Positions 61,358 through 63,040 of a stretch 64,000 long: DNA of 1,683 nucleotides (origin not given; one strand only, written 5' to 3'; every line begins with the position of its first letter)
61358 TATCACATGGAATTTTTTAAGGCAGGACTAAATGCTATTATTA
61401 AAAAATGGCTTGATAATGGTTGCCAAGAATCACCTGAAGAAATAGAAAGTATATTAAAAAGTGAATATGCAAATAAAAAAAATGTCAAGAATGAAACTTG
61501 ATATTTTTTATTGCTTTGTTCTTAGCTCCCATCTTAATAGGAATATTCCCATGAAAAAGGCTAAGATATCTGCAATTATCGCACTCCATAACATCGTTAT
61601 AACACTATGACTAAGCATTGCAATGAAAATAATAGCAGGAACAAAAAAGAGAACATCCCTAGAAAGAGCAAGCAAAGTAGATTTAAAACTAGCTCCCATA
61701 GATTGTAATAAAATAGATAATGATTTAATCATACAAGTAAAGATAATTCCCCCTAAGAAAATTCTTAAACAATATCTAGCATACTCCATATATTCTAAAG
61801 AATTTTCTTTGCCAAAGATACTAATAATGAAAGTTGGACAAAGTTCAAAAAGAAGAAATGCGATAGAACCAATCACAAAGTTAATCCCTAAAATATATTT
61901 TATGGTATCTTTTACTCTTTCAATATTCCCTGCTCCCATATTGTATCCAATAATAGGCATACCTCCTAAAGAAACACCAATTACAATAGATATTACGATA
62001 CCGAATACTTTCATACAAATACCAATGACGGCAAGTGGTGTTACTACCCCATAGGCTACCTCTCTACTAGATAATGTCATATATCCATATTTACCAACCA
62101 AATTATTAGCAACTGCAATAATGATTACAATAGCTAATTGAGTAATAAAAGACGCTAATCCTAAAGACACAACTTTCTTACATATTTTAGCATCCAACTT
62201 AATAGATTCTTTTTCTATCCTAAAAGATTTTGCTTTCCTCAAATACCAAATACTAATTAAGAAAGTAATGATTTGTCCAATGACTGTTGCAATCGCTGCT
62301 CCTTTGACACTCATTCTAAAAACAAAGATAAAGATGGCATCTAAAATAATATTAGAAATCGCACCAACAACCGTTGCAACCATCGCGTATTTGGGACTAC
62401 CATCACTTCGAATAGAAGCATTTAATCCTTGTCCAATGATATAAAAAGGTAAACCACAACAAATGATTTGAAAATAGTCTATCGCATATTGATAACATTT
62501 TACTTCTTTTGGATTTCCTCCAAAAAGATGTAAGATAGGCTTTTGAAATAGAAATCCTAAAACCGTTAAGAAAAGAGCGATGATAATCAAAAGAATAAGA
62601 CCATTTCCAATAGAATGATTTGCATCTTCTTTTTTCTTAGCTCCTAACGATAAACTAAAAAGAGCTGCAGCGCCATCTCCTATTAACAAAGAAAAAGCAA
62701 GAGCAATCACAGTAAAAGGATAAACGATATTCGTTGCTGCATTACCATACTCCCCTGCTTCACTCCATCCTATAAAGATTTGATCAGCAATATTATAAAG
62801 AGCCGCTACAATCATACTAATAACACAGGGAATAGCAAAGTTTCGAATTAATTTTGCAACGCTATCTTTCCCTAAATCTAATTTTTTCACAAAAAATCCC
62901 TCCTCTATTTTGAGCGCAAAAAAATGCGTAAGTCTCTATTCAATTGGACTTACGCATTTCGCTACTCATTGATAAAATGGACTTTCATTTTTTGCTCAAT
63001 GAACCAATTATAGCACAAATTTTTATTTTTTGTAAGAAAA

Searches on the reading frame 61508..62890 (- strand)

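Call 69: search_protein_families(library=pfam, proteins=[window:61508-62890:-], max_evalue=0.00001)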
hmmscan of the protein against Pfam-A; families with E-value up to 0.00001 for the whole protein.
window:61508-62890:- (460 aa): 2 families
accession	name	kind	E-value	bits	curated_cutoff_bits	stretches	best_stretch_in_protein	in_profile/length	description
PF01554.23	MatE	-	6.1e-40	137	24.9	2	21-186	1-161/161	MatE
PF03023.19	MurJ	-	3.9e-09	36.1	27.4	1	53-255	233-434/451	Lipid II flippase MurJ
